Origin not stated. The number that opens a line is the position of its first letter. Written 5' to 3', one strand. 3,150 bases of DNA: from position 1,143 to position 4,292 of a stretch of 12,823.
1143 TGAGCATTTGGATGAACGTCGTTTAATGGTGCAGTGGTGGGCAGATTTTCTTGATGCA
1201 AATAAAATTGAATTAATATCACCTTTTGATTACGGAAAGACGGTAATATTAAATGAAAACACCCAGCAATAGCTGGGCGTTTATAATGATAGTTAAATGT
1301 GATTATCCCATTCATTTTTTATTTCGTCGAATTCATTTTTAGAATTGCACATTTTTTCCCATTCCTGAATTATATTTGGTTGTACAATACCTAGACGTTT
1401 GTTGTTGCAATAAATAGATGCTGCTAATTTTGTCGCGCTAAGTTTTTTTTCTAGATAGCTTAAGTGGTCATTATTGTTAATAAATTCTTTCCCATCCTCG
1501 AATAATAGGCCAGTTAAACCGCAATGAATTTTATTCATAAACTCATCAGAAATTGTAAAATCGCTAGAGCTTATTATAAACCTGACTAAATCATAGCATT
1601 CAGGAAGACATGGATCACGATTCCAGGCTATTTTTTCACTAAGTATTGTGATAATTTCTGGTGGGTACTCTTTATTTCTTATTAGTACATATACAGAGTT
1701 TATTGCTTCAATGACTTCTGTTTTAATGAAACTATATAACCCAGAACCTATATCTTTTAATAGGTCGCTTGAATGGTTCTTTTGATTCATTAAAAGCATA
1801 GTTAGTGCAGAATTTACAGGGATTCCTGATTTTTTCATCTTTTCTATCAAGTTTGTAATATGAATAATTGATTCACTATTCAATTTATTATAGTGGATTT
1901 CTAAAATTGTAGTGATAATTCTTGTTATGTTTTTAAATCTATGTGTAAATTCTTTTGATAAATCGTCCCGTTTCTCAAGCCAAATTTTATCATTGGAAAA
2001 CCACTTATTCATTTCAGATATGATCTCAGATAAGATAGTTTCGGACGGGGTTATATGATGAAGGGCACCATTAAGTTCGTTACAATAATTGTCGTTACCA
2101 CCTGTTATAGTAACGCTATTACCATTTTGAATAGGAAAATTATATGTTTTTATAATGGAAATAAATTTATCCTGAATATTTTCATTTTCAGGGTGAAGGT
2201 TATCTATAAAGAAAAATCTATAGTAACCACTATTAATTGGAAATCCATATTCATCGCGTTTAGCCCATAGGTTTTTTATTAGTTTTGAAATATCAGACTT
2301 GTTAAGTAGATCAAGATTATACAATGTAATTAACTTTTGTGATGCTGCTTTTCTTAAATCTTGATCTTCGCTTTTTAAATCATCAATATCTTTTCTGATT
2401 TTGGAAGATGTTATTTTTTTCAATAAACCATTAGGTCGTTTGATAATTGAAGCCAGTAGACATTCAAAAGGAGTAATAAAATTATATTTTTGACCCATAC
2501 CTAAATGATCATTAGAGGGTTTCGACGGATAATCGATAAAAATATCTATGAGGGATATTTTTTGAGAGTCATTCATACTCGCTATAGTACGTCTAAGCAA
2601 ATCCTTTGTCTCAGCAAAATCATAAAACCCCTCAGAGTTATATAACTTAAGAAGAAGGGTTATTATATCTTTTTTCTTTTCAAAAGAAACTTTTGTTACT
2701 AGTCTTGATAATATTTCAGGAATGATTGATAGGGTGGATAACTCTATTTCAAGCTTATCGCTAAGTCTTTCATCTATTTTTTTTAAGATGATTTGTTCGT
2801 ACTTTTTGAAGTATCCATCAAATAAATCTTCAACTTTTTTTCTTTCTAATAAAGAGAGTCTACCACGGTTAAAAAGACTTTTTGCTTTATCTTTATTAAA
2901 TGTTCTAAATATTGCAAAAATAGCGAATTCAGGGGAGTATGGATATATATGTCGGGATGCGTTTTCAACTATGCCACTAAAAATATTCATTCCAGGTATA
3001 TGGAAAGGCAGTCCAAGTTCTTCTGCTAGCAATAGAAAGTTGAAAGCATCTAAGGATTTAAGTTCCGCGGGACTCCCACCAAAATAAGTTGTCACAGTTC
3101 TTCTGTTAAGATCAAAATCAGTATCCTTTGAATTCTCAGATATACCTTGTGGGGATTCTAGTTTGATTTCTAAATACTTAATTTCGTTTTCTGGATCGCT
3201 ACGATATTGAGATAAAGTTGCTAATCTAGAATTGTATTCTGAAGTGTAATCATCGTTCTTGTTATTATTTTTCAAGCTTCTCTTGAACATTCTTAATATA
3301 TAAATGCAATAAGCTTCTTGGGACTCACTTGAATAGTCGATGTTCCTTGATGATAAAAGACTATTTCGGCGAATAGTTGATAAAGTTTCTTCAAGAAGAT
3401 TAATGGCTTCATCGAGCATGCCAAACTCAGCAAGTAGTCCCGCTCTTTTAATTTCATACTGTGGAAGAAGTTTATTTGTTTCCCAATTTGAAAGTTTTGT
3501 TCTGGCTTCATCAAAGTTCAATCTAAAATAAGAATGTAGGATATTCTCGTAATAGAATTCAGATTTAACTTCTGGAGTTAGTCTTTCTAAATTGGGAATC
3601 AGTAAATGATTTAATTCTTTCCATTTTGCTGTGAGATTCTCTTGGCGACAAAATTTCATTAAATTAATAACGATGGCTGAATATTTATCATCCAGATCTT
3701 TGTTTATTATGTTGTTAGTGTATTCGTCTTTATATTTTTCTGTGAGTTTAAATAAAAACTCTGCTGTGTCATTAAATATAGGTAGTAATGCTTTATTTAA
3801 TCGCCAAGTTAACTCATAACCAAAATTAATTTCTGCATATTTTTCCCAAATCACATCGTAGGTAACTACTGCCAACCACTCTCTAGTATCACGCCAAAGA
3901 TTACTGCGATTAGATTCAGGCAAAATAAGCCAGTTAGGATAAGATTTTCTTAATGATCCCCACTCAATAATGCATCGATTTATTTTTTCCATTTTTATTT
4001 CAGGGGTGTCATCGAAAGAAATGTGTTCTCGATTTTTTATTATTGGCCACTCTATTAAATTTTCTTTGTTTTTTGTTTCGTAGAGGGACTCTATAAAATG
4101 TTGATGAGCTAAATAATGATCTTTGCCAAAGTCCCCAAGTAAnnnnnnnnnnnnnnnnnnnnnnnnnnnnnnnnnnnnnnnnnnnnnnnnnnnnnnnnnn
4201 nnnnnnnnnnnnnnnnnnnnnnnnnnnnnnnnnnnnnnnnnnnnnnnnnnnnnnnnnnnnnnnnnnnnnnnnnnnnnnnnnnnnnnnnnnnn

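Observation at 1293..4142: About 950-aa C-terminal region with no recognisable catalytic motifs: possible divergent phage-sensing domain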

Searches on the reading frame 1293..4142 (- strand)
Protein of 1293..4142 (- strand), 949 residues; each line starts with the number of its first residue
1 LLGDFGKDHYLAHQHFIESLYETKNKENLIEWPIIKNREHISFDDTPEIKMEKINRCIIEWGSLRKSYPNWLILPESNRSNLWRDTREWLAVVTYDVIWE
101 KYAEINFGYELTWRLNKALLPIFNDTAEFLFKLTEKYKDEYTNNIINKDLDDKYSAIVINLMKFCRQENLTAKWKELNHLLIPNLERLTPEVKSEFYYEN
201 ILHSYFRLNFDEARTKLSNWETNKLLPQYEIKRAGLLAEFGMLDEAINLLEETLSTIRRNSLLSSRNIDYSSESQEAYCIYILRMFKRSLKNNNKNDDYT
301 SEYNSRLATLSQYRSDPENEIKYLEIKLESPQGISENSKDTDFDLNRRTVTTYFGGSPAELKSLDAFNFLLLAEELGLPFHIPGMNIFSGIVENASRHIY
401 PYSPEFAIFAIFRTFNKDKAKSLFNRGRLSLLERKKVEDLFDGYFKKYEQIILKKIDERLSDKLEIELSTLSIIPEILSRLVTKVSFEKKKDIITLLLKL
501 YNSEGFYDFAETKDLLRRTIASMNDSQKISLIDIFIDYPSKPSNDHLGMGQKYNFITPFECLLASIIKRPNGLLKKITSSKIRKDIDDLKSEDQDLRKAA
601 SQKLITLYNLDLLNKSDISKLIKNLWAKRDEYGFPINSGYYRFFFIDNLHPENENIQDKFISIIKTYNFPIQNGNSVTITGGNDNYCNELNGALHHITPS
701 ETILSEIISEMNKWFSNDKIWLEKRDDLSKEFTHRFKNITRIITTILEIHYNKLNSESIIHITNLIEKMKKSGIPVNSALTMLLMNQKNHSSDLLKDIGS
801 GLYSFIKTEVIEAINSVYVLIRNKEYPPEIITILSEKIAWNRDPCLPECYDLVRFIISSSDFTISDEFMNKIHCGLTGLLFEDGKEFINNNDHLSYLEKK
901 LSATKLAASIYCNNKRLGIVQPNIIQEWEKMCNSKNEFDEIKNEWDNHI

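Call 13: find_homologous_proteins(query=window:1293-4142:-, max_evalue=0.001)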
Query window:1293-4142:- (949 aa): 42 proteins with E <= 0.001 among 8000 candidates.
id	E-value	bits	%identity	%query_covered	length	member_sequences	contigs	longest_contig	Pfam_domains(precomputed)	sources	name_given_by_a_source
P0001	0.0e+0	2129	99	100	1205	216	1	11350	PF13289.13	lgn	-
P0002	0.0e+0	1740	81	100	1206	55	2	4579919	PF13289.13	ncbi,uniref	ncbi:anti-phage defense-associated sirtuin Dsr2 [Enterobacter hormaechei]|uniref:anti-phage defense-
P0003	0.0e+0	1509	72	100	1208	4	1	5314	PF13289.13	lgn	-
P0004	0.0e+0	1507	71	100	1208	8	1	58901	PF13289.13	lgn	-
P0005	0.0e+0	1475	70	100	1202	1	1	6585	PF13289.13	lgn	-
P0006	0.0e+0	1472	69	100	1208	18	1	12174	PF13289.13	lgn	-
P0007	0.0e+0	1463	69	100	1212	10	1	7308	PF13289.13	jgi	-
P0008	0.0e+0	1409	67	100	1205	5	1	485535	PF13289.13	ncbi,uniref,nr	ncbi:anti-phage defense-associated sirtuin Dsr2 [Providencia sp. PROV255]|uniref:anti-phage defense-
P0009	0.0e+0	1298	74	83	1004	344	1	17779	PF13289.13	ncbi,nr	ncbi:SIR2 family protein, partial [Cronobacter sakazakii]|nr:SIR2 family protein [Cronobacter sakaza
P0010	0.0e+0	1174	59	100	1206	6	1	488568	PF13289.13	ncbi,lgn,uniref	ncbi:SIR2 family protein [Enterobacter asburiae]|uniref:SIR2 family NAD-dependent protein deacylase 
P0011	9.9e-272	923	46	100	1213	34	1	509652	PF13289.13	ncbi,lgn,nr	ncbi:SIR2 family protein [Enterobacter hormaechei]|nr:SIR2 family protein [Enterobacter hormaechei]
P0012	1.0e-270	919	47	100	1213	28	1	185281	PF13289.13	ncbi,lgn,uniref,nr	ncbi:anti-phage defense-associated sirtuin Dsr2 [Serratia marcescens]|uniref:anti-phage defense-asso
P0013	2.4e-268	911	46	100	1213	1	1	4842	PF13289.13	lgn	-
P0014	5.7e-267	907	46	100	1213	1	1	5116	PF13289.13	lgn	-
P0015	1.4e-266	906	45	100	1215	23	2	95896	PF13289.13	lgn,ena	-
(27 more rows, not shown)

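Call 48: search_protein_representatives(alignment_id=A2)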
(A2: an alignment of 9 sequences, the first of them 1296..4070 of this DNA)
Query: 9 sequences, 942 profile positions. Proteins with E-value up to 0.001 (for the whole library): 2518; up to 1e-10: 2031; up to 1e-30: 1371. The best 150 are listed.
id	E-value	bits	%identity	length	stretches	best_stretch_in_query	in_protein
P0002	0.0e+00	1070.0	-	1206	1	2-941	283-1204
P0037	0.0e+00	1026.8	-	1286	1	2-940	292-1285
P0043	2.2e-279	945.9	-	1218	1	24-941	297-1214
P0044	4.8e-279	944.8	-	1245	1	2-941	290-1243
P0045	1.0e-274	930.4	-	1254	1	3-941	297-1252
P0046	2.0e-274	929.4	-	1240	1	4-941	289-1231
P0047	1.1e-267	907.1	-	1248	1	2-941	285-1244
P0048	2.1e-258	876.5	-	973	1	2-940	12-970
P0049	1.2e-254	864.1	-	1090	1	5-939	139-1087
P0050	1.0e-253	860.9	-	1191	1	12-940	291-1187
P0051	2.9e-243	826.3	-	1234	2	280-940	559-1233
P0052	3.0e-239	813.1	-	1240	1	4-941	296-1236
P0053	1.0e-238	811.3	-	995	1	2-940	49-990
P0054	2.0e-238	810.3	-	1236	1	3-941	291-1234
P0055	2.6e-237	806.6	-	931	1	74-941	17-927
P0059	2.4e-235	800.1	-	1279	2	279-941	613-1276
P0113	2.4e-202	690.9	-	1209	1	3-940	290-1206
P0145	5.0e-187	640.2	-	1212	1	2-940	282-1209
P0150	2.3e-186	638.0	-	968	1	4-940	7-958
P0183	2.9e-169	581.4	-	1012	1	24-939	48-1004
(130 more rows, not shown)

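Call 50: search_protein_families(library=pfam, proteins=[P0051, P0183, P0048, P0150, P0059], max_evalue=0.01)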
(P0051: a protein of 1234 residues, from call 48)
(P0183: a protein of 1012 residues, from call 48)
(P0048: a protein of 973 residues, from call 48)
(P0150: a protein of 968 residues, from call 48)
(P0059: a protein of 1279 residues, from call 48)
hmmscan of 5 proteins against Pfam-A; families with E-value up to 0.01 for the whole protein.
P0051 (1234 aa): 0 families

P0183 (1012 aa): 0 families

P0048 (973 aa): 0 families

P0150 (968 aa): 0 families

P0059 (1279 aa): 1 family
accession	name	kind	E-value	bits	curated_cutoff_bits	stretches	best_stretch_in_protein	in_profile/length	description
PF13289.12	SIR2_2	-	8.3e-23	81.5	24.5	1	126-261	3-140/141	SIR2-like domain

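Call 54: predict_structure(alignment_id=A3)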
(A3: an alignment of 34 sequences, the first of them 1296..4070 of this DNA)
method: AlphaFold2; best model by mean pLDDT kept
length: 925 residues; sequences in the alignment: 34
mean_pLDDT: 86.0   pTM: 0.86
mean pLDDT of the five models: 86.0, 84.9, 83.8, 83.5, 82.9
residues with pLDDT >= 90: 498; 70-90: 343; 50-70: 50; < 50: 34
segments of 3 or more residues with pLDDT < 50: 1-5, 269-272, 307-317, 322-334
pLDDT, mean of each block of 10 residues (from residue 1): 48 67 87 88 70 82 78 82 93 87 90 88 82 96 93 92 89 96 94 90 92 92 94 75 66 91 72 66 82 86 63 45 38 54 92 89 88 85 93 88 85 94 94 81 91 95 96 93 87 93 93 90 74 88 72 92 92 93 92 95 92 90 90 90 86 83 92 93 95 92 89 95 95 94 94 92 79 92 91 91 91 90 92 84 94 86 72 91 94 92 94 89 87
secondary structure, 60 per line:
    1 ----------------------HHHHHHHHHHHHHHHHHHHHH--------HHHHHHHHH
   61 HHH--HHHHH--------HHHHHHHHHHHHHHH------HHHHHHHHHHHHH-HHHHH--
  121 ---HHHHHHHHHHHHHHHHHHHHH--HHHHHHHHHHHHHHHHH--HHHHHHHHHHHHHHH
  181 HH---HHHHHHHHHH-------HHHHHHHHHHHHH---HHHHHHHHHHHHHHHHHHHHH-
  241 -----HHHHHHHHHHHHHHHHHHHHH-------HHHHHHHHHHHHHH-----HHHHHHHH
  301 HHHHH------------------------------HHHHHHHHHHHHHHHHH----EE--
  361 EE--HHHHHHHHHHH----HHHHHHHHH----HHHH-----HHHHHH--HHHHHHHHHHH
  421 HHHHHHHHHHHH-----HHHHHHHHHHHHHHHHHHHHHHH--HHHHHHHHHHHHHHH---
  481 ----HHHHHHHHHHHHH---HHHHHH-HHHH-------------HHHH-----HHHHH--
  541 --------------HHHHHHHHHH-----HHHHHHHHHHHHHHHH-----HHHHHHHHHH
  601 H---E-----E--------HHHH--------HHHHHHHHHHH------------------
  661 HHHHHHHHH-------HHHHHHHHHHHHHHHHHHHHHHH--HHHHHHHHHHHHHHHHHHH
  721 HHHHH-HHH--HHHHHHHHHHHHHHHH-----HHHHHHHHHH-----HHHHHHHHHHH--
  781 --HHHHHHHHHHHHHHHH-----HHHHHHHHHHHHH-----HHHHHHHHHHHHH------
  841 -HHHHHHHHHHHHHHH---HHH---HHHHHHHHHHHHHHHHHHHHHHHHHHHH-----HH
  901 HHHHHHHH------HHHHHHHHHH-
elements in order (helices of 4 or more, strands of 3 or more residues): H23-43 H52-63 H66-70 H79-93 H100-112 H114-118 H124-144 H147-163 H166-182 H186-195 H203-215 H219-239 H246-266 H274-287 H293-305 H336-352 H365-375 H380-388 H393-396 H402-407 H410-432 H438-460 H463-477 H485-497 H501-506 H508-511 H525-528 H534-538 H555-564 H570-585 H591-601 H620-623 H632-642 H661-669 H677-699 H702-725 H732-747 H753-762 H768-778 H783-798 H804-816 H822-834 H842-856 H866-893 H899-908 H915-924

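Call 56: fold_search(model_id=the predicted structure, library=pdb)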
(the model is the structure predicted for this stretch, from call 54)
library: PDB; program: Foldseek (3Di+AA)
matches with E <= 10: 1011; with E <= 0.001: 36
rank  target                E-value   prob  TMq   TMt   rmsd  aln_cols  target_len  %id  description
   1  7onb_C                6.8e-05  1.00  0.18  0.20  22.5      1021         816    9  Structure of the U2 5' module of the A3'-SSA complex (released 2021-08-04)
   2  5vch_A                1.4e-04  1.00  0.21  0.20  29.0       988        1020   10  Crystal structure of full-length Kluyveromyces lactis Kap123 (released 2017-11-01)
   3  8cdj_D                1.5e-04  1.00  0.27  0.29  26.9       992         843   10  CAND1 b-hairpin++-SCF-SKP2 CAND1 rolling SCF engaged (released 2023-04-19)
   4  3w3w_A                1.8e-04  1.00  0.21  0.20  31.9      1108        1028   10  Crystal structure of Kap121p bound to Ste12p (released 2013-04-10)
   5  7q2x_D                2.1e-04  1.00  0.19  0.18  26.7      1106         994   12  Cryo-EM structure of clamped S.cerevisiae condensin-DNA complex (Form I) (released 2022-03-23)
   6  5dlq_B                2.1e-04  0.99  0.14  0.13  23.7      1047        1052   11  Crystal structure of RanGTP-Exportin 4-eIF5A complex (released 2016-06-22)
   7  3w3y_A                2.4e-04  1.00  0.24  0.23  28.3      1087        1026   11  Crystal structure of Kap121p bound to Nup53p (released 2013-04-10)
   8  5h2v_A                2.6e-04  1.00  0.26  0.24  29.6      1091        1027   10  Crystal structure of the karyopherin Kap121p bound to the SUMO protease Ulp1p (released 2016-12-14)
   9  4rv1_A                3.1e-04  1.00  0.15  0.24  18.6       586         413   12  Crystal Structure of Engineered Protein. Northeast Structural Genomics Consortium (NESG) Target OR497. (released 2014-12-10)
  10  2xwu_B                3.2e-04  1.00  0.19  0.19  21.3      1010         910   11  CRYSTAL STRUCTURE OF IMPORTIN 13 - UBC9 COMPLEX (released 2010-12-29)
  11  7q4o_A                3.4e-04  1.00  0.18  0.19  21.3       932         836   10  Substrate-bound A-like U2 snRNP (released 2022-03-30)
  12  4rv1_D                3.6e-04  1.00  0.15  0.24  16.5       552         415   12  Crystal Structure of Engineered Protein. Northeast Structural Genomics Consortium (NESG) Target OR497. (released 2014-12-10)
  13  9edr_D                3.6e-04  1.00  0.17  0.17  25.5      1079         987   12  Tubulin Cofactors D,E,G,C and Tubulin complex -- TBCC N Terminus Bound to Tubulin (released 2026-02-04)
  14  3zjy_E                3.7e-04  1.00  0.22  0.24  21.8      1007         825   10  Crystal Structure of Importin 13 - RanGTP - eIF1A complex (released 2013-04-10)
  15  7zbz_D                3.7e-04  1.00  0.18  0.15  27.5      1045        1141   10  CAND1 delhairpin-SCF-SKP2 CAND1 partly engaged SCF partly rocked (released 2023-04-19)
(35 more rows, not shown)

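Call 88: search_dna_similar(query=window:1296-4070:-, collection=phages, mode=protein, max_rows=10)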
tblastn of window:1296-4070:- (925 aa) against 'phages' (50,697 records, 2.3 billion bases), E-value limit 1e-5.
No match.
